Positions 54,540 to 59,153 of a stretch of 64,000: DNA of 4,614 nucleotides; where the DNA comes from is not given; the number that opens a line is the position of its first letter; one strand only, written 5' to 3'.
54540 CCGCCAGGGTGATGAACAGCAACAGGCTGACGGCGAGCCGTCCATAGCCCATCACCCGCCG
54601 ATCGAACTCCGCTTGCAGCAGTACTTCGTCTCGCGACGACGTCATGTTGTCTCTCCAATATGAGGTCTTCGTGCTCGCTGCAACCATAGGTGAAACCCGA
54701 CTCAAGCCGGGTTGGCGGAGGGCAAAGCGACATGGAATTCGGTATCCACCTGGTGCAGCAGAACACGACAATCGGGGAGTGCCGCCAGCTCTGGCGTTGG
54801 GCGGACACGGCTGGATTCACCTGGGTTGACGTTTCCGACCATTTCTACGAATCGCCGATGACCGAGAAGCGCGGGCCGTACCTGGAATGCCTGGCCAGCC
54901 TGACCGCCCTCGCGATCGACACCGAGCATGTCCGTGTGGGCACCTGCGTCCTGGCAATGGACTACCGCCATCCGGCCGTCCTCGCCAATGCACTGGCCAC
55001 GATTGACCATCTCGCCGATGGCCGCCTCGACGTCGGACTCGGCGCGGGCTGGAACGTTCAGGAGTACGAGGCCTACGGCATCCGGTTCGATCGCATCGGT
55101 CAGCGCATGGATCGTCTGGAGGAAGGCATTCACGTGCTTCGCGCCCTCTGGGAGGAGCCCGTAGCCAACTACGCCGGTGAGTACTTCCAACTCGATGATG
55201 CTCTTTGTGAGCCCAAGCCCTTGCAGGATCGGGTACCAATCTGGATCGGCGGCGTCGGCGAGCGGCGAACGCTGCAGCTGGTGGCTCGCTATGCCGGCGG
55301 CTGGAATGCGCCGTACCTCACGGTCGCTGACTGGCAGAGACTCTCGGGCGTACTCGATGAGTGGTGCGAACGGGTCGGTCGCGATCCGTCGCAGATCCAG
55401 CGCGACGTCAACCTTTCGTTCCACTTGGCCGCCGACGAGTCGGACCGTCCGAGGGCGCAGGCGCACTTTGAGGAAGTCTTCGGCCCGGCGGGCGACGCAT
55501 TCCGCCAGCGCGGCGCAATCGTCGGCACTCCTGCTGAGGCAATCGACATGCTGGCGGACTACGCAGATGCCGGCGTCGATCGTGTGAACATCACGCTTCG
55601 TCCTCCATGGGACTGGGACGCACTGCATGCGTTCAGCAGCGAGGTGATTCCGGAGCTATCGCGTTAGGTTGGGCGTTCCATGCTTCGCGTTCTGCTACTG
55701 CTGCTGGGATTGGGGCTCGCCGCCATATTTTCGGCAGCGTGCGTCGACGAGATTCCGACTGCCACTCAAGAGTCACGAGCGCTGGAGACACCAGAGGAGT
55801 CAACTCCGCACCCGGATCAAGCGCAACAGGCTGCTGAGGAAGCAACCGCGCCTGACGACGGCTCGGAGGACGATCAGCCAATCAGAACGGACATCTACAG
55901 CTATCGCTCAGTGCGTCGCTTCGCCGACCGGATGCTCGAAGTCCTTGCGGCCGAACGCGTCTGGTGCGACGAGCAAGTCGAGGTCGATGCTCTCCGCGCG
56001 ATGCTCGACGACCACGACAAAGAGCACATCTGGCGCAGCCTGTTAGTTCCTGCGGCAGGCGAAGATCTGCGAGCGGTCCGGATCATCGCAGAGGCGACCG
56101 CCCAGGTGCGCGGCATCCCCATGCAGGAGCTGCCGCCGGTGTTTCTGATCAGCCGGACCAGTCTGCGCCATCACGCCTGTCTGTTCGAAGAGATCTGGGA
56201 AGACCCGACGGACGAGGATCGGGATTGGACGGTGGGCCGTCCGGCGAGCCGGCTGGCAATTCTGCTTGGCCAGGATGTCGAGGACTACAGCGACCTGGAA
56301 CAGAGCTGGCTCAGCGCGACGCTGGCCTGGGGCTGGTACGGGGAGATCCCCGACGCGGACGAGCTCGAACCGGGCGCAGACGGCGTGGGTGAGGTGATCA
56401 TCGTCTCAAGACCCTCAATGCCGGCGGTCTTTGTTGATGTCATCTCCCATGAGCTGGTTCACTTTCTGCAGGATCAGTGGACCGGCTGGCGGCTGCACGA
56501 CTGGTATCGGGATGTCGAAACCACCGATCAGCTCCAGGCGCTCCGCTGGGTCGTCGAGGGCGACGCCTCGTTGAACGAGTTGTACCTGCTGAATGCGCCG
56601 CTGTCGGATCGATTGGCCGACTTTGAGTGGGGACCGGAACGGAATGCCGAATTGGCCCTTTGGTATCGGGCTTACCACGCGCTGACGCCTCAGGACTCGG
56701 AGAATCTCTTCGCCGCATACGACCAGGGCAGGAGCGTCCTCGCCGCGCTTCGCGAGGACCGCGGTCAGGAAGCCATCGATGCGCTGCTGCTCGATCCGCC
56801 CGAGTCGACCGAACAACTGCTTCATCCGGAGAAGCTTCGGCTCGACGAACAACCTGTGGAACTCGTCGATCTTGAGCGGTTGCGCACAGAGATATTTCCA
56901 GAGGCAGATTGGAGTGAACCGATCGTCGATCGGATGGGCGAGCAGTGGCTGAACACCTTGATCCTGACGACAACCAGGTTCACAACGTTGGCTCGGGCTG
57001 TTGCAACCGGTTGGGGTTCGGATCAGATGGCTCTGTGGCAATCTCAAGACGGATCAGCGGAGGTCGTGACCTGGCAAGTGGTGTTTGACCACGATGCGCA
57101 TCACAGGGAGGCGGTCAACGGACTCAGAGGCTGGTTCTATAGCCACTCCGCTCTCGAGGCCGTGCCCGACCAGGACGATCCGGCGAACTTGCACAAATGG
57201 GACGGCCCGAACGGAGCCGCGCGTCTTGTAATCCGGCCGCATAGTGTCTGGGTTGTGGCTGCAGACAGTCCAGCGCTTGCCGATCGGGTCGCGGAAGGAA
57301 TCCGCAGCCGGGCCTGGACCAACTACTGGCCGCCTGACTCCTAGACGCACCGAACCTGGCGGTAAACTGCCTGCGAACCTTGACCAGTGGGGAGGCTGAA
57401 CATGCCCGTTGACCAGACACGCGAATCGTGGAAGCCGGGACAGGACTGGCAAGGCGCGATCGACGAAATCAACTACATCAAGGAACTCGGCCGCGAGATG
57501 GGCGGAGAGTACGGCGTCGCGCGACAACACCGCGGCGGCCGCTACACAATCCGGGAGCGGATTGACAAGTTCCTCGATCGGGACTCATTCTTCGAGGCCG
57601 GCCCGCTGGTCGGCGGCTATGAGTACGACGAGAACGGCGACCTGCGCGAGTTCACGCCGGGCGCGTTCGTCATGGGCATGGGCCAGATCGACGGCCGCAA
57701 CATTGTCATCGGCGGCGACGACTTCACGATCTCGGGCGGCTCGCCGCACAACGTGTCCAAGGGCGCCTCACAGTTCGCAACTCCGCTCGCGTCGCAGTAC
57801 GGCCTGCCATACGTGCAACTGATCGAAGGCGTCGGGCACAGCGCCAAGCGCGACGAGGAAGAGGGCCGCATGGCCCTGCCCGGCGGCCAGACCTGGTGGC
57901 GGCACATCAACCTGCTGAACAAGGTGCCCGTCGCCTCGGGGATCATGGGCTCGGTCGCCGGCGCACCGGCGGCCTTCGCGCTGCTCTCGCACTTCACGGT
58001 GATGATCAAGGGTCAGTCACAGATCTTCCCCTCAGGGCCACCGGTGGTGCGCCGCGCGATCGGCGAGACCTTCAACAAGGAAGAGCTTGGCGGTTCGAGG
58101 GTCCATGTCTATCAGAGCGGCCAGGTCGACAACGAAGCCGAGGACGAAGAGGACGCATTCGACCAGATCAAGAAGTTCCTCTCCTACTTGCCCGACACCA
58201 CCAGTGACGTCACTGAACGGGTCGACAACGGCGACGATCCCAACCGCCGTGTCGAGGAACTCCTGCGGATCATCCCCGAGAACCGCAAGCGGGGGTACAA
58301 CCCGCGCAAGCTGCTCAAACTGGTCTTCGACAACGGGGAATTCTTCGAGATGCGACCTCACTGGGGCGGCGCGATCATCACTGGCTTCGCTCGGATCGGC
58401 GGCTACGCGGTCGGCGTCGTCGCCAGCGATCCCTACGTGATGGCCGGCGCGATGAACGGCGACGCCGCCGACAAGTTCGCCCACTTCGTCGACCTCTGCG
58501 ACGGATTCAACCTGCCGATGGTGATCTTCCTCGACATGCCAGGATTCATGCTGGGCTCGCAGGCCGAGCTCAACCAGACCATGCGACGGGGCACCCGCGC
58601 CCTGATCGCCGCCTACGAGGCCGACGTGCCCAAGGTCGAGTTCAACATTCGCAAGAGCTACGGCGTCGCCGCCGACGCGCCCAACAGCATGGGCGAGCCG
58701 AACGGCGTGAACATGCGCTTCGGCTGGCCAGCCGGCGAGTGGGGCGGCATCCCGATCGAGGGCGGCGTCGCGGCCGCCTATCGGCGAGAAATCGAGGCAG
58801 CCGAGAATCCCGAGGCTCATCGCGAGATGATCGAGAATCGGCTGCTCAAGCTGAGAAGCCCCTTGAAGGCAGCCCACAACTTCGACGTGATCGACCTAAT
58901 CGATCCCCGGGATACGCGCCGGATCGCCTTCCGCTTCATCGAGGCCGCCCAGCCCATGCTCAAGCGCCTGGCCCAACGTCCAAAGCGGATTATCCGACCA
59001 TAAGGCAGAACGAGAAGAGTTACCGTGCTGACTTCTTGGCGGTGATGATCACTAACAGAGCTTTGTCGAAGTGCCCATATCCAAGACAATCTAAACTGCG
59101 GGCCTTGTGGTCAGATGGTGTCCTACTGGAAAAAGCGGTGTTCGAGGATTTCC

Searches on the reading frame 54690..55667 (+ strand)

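Call 114: search_protein_families(library=pfam, proteins=[window:54690-55667:+], max_evalue=0.00001)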
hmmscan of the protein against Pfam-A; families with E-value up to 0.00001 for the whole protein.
window:54690-55667:+ (325 aa): 1 family
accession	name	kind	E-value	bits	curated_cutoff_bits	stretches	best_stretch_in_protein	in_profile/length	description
PF00296.26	Bac_luciferase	-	6.2e-48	164.2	27.9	1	15-253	1-237/314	Luciferase-like monooxygenase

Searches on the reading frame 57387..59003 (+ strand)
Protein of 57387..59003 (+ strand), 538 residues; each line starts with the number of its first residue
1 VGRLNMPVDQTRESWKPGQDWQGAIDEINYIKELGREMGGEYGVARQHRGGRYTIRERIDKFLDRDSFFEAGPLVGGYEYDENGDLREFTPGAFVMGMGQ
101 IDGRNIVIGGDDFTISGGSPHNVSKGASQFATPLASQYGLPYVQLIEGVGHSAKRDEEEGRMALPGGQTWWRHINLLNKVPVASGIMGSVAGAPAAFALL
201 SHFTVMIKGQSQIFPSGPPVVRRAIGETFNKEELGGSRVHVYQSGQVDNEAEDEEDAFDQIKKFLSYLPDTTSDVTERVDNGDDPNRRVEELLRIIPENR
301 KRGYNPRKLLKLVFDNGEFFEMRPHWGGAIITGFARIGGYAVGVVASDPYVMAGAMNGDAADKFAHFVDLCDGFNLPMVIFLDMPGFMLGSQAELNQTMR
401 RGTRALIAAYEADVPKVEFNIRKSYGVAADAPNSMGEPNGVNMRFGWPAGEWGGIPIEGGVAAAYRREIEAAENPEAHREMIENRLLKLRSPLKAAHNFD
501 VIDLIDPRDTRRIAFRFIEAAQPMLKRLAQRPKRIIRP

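Call 64: find_encoding_contigs(protein=window:57387-59003:+, flank=6000, max_places=6)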
Protein window:57387-59003:+ (538 aa): no gene with exactly this product is on record in the collection.

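Call 80: find_related_loci(query=window:57387-59003:+, collection=metagenome_contigs, flank=5000)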
Query window:57387-59003:+ (538 aa) in metagenome_contigs; peptide patterns used: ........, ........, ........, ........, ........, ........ (x = any residue, [..] = any of these).
289 stretches matched a pattern; 185 encode a relative of the query (tblastn E <= 1e-3); the best 80 are kept; 80 distinct loci.
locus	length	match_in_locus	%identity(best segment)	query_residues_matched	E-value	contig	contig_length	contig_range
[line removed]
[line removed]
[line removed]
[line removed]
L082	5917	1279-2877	73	6-538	0e+0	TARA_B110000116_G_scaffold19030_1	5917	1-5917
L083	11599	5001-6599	73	6-538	0e+0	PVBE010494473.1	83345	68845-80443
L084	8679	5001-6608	72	3-538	0e+0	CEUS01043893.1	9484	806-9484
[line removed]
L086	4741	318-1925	72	3-538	0e+0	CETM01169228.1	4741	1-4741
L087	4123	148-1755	75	3-538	0e+0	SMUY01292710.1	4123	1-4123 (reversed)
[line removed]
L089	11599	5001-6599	72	6-538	0e+0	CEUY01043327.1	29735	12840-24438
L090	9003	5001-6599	72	6-538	0e+0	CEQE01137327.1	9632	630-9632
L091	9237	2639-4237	72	6-538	0e+0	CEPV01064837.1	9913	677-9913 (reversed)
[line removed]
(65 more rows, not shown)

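Call 114: search_protein_families(library=pfam, proteins=[window:57387-59003:+], max_evalue=0.00001)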
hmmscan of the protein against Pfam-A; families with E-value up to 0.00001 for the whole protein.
window:57387-59003:+ (538 aa): 1 family
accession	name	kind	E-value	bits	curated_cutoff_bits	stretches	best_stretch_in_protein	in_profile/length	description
PF01039.27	Carboxyl_trans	-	3.3e-94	316.7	22.3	1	47-520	2-477/493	Carboxyl transferase domain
